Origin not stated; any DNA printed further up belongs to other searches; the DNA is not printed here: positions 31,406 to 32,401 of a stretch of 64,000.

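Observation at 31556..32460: Extra membrane protein between czcC and czcB sharing a TM + AHGGEDH(x)H module with the CzcB N-terminus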

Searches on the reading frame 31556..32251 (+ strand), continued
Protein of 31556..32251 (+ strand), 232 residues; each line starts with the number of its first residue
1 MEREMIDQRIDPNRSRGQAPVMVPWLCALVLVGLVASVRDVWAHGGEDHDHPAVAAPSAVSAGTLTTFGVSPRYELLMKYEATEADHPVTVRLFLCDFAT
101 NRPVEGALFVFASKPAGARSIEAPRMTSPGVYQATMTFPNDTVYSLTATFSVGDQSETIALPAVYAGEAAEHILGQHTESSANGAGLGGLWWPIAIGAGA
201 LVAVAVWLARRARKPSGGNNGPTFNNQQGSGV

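Call 50: find_homologous_proteins(query=A2, max_evalue=1e-8)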
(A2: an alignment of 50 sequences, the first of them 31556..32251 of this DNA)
Query A2 (50 sequences) (232 aa, profile of the alignment): 155 proteins with E <= 1e-8 among 8000 candidates; the best 120 are listed.
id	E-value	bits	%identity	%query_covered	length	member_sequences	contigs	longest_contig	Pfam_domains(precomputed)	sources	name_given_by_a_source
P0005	9.6e-59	216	47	59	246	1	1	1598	-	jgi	jgi:hypothetical protein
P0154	1.9e-57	212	44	66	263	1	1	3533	-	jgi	jgi:membrane fusion protein, heavy metal efflux system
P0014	8.3e-57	210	40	75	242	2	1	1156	-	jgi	jgi:hypothetical protein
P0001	8.4e-57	210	100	98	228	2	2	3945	-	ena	-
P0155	1.7e-56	209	37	84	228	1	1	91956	-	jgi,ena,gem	-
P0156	2.0e-56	209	42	76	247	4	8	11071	-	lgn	-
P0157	7.8e-56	207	42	74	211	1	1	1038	-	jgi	jgi:hypothetical protein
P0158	3.1e-55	205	32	56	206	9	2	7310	-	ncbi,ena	-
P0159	4.8e-55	204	30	57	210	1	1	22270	-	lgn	-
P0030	1.4e-54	203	36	66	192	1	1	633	PF02369.23,PF13115.12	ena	-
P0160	8.5e-54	200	51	58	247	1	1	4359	-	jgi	-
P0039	1.2e-53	200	27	60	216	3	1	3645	-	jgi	jgi:hypothetical protein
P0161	1.8e-53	199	28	56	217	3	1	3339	-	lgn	-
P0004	2.4e-53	199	52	58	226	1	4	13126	-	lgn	-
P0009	2.8e-53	199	43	95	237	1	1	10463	-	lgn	-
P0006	1.9e-51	193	36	51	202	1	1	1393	-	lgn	-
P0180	1.8e-48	183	27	40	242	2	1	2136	PF13115.12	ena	-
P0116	3.3e-47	179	33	54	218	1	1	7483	PF13115.12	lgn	-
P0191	4.7e-47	178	26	49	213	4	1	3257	PF13115.12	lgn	-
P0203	2.8e-46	176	32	52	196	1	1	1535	PF13115.12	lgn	-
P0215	3.8e-45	172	32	73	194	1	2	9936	PF13115.12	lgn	-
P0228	7.8e-44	168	31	64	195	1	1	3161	PF13115.12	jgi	jgi:hypothetical protein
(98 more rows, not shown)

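Call 56: search_solved_structures(query=A2, max_evalue=1, show_alignments=2)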
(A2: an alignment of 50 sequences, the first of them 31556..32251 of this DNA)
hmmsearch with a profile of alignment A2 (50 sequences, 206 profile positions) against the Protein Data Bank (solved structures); distinct sequences matched with E-value up to 1: 14.
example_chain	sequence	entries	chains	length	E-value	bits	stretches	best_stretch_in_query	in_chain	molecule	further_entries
1wlh_A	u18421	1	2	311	0.00034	23.4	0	108-154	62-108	Gelation factor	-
5a2f_A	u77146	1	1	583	0.0026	20.6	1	90-194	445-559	CD166 ANTIGEN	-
8b4o_A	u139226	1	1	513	0.022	17.5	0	134-195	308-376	Cytochrome BD ubiquinol oxidase subunit I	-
1qfh_A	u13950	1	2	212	0.17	14.6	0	90-133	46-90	PROTEIN (GELATION FACTOR)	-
9fhb_D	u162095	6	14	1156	0.19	14.4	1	139-194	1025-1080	Scavenger receptor cysteine-rich type 1 protein M130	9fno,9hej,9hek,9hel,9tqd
2n62_L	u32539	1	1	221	0.2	14.4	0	90-133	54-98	gelation factor, secretion monitor chimera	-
6wvf_A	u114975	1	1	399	0.2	14.4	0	115-182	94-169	Green fluorescent protein,Disulfide bond formation protein B,Green fluorescent protein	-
2jwa_A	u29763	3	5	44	0.27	14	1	155-192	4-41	Receptor tyrosine-protein kinase erbB-2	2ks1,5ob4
2n2a_A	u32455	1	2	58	0.44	13.3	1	157-195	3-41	Receptor tyrosine-protein kinase erbB-2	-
2klu_A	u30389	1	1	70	0.63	12.8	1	164-197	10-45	T-cell surface glycoprotein CD4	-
3rfq_A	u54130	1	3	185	0.67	12.7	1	12-43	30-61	Pterin-4-alpha-carbinolamine dehydratase MoaB2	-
6wv4_A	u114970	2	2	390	0.81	12.4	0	115-192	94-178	Vitamin K epoxide reductase Cys43Ser mutant, termini restrained by green fluorescent prote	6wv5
9ifr_A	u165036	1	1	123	0.83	12.4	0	95-134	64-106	OmpA-like domain-containing protein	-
6wv3_A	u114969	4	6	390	0.97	12.2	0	115-191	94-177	Vitamin K epoxide reductase, termini restrained by green fluorescent protein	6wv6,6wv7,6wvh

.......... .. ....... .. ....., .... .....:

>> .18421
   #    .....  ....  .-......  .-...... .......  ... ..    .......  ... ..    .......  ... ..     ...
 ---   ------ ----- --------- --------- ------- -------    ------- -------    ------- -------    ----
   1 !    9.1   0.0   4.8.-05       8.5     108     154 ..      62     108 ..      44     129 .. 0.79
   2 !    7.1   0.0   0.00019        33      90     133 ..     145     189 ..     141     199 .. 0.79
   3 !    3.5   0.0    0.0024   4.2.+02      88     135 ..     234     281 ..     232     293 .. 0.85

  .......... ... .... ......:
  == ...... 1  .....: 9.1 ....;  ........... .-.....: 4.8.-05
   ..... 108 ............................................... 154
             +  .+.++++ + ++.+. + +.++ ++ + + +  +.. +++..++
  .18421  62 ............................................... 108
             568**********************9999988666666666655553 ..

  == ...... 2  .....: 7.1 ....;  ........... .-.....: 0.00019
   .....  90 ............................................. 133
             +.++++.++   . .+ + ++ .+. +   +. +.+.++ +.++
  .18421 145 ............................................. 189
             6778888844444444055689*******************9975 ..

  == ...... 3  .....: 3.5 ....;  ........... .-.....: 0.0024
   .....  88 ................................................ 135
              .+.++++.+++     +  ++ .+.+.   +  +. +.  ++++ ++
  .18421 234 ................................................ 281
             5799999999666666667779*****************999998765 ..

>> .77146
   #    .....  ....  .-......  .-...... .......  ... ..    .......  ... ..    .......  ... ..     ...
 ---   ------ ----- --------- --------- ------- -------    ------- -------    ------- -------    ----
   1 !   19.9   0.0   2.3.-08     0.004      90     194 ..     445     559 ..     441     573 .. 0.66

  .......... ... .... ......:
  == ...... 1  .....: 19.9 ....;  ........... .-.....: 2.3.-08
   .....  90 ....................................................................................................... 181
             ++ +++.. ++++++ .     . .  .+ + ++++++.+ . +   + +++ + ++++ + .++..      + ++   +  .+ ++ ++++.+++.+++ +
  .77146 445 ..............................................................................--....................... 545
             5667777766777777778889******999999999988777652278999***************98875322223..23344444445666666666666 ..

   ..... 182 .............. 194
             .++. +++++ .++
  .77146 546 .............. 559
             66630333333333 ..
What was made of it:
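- Tried and rejected: A PDB sequence search with the family profile found only weak filamin-type Ig repeats (call 56).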

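Call 57: get_annotated_region(hit=H19, flank=8000)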
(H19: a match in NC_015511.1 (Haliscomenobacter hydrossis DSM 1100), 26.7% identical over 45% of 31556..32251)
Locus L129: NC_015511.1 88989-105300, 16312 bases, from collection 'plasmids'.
description: Haliscomenobacter hydrossis DSM 1100 plasmid pHALHY01, complete sequence
organism: Haliscomenobacter hydrossis DSM 1100 (NCBI taxid 760192)
taxonomy: Bacteria; Bacteroidota; Saprospiria; Saprospirales; Haliscomenobacteraceae; Haliscomenobacter; Haliscomenobacter hydrossis; Haliscomenobacter hydrossis DSM 1100
host: -; source: activated sludge; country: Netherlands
typing (MOB-suite, as given by PLSDB): non-mobilizable; replicon rep_cluster_246
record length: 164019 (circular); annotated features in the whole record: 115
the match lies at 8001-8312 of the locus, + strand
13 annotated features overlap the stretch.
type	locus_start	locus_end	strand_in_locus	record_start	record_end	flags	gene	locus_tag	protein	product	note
CDS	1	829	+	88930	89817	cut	-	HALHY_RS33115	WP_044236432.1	DUF2911 domain-containing protein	-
CDS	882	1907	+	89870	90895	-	-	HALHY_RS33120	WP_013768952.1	YncE family protein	-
CDS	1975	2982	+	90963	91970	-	-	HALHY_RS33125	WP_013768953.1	heavy metal-binding domain-containing protein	-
CDS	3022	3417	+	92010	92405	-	-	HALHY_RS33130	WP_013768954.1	heavy-metal-associated domain-containing protein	-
CDS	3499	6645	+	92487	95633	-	-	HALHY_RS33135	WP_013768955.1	efflux RND transporter permease subunit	GO:0055085 - transmembrane transport [Evidence IEA]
CDS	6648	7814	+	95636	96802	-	-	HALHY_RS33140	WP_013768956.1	TolC family protein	GO:0055085 - transmembrane transport [Evidence IEA]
CDS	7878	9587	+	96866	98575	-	-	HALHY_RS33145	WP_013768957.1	efflux RND transporter periplasmic adaptor subunit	GO:0006810 - transport [Evidence IEA]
CDS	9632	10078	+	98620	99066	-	-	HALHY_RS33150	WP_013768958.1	5-fold beta-flower protein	-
CDS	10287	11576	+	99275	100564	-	-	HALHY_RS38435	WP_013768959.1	efflux RND transporter permease subunit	GO:0055085 - transmembrane transport [Evidence IEA]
CDS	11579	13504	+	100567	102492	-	-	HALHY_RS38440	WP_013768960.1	efflux RND transporter permease subunit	GO:0055085 - transmembrane transport [Evidence IEA]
CDS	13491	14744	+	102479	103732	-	-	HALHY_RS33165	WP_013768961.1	TolC family protein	GO:0055085 - transmembrane transport [Evidence IEA]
CDS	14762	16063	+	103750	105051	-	-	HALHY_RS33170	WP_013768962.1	efflux RND transporter periplasmic adaptor subunit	-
CDS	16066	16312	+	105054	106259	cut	-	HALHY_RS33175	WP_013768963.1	efflux RND transporter periplasmic adaptor subunit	GO:0006810 - transport [Evidence IEA]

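Call 68: search_protein_families(library=pfam, proteins=[L128:5273-6220:+], max_evalue=0.01)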
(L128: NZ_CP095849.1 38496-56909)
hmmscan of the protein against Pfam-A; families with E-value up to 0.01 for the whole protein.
L128:5273-6220:+ (315 aa): 2 families
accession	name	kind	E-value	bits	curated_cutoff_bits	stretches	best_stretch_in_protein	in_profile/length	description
PF19335.5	HMBD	-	4.7e-12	46.1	23.6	1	53-80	2-28/28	Heavy metal binding domain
PF13115.11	YtkA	-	1.9e-05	25.6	25.9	0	85-169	3-80/85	YtkA-like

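Call 69: predict_structure(alignment_id=A2)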
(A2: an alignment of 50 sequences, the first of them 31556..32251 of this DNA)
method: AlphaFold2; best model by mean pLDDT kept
length: 232 residues; sequences in the alignment: 50
mean_pLDDT: 82.1   pTM: 0.61
mean pLDDT of the five models: 82.1, 81.9, 81.7, 81.4, 81.3
residues with pLDDT >= 90: 127; 70-90: 35; 50-70: 57; < 50: 13
segments of 3 or more residues with pLDDT < 50: 1-3
pLDDT, mean of each block of 10 residues (from residue 1): 48 53 81 76 52 58 93 98 97 98 98 98 98 98 98 98 97 88 64 88 92 69 56 51
secondary structure, 60 per line:
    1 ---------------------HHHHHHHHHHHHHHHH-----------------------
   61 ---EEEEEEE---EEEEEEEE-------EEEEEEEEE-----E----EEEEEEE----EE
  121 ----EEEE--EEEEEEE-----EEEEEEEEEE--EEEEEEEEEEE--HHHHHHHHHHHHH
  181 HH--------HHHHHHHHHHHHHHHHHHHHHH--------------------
elements in order: H22-37 E64-70 E74-81 E89-97 E108-114 E125-128 E131-137 E143-152 E155-165 H168-182 H191-212
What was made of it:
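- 31745..32050 (+): Periplasmic Ig-like/YtkA-like beta-sandwich (aa 64-165). AF2 pLDDT 97-98 with the 50-sequence alignment (call 69).
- AF2 beta-sandwich pLDDT 97-98 (call 69). The motif tail is predicted disordered (pLDDT 52-58, call 69), so no site geometry is available. The tags sit on flexible tails next to the pump's periplasmic entrance region (call 69).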

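Call 71: fold_search(model_id=the predicted structure, library=pdb)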
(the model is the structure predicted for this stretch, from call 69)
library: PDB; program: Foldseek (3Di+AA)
matches with E <= 10: 1511; with E <= 0.001: 3
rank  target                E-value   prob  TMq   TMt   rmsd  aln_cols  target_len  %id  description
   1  9ll2_A                7.9e-04  1.00  0.33  0.65   4.9       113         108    9  Crystal structure of the Helicobacter pylori copper resistance determinant CrdA in the apo form (released 2025-11-19)
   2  4exk_A                8.8e-04  1.00  0.28  0.15   5.8       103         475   11  A chimera protein containing MBP fused to the C-terminal domain of the uncharacterized protein STM14_2015 from Salmone (released 2012-08-08)
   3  9ll4_A                9.8e-04  1.00  0.33  0.64   3.9       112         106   12  Crystal structure of the Helicobacter pylori copper resistance determinant CrdA in complex with silver ions in space g (released 2025-11-19)
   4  3mnm_C                1.0e-03  1.00  0.28  0.48   5.3       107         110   13  Crystal structure of GAE domain of GGA2p from Saccharomyces cerevisiae (released 2010-09-08)
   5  9qpq_H                2.6e-03  1.00  0.29  0.28   4.9       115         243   10  The structure of the COPI leaf bound to GOLPH3 (released 2025-10-22)
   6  2dwy_C                3.1e-03  1.00  0.29  0.45   5.8       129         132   14  Crystal Structure Analysis of GGA1-GAE (released 2007-04-17)
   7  4uid_B                3.5e-03  0.95  0.21  0.26  18.2       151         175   12  Crystal structure of the S-layer protein SbsC domains 4 and 5 (released 2016-04-13)
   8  6pnp_B                4.3e-03  0.69  0.17  0.25  13.9       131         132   11  Crystal structure of the splice insert-free neurexin-1 LNS2 domain in complex with neurexophilin-1 (released 2019-10-09)
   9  2lv4_MODEL_1_A        7.1e-03  0.99  0.25  0.36  10.7       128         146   12  ZirS C-terminal Domain (released 2012-08-22)
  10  2e9j_MODEL_1_A        7.9e-03  0.98  0.24  0.40  12.5       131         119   13  Solution structure of the 14th filamin domain from human Filamin-B (released 2007-07-31)
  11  6pnq_B                8.3e-03  0.93  0.22  0.32   9.0       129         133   13  Crystal structure of the SS2A splice insert-containing neurexin-1 LNS2 domain in complex with neurexophilin-1 (released 2019-10-09)
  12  4bd4_A                9.3e-03  1.00  0.29  0.53   4.8       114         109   13  Monomeric Human Cu,Zn Superoxide dismutase, loops IV and VII deleted, apo form, mutant H43F (released 2013-02-27)
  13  9cym_A                9.3e-03  0.82  0.19  0.22  19.8       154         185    9  Structure of LAG3 bound to the MHC class II molecule I-A(b) (released 2024-08-21)
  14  8vsp_A                9.8e-03  0.82  0.21  0.22  34.0       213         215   13  Cryo-EM structure of human invariant chain in complex with HLA-DQ (released 2024-05-08)
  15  1pzd                  1.0e-02  1.00  0.29  0.26   5.8       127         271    8  Structural Identification of a conserved appendage domain in the carboxyl-terminus of the COPI gamma-subunit. (released 2003-10-14)
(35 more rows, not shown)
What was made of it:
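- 31745..32050 (+): Best PDB fold neighbour is H. pylori CrdA, E 8e-4, TM-score normalised to the target (TMt) 0.65 (call 71).
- On CopC/CrdA-type periplasmic copper proteins: The fold match to CrdA is borderline (E 8e-4, TMt 0.65, call 71).
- Closest known: Helicobacter pylori CrdA. Same: It is the best PDB fold neighbour of the X model (9ll2/9ll4, E about 8e-4, TM-score normalised to the target 0.64-0.65, call 71).
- The best fold neighbour is CrdA, the periplasmic Cu/Ag protein of the H. pylori CrdAB-CzcBA pump (call 71).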
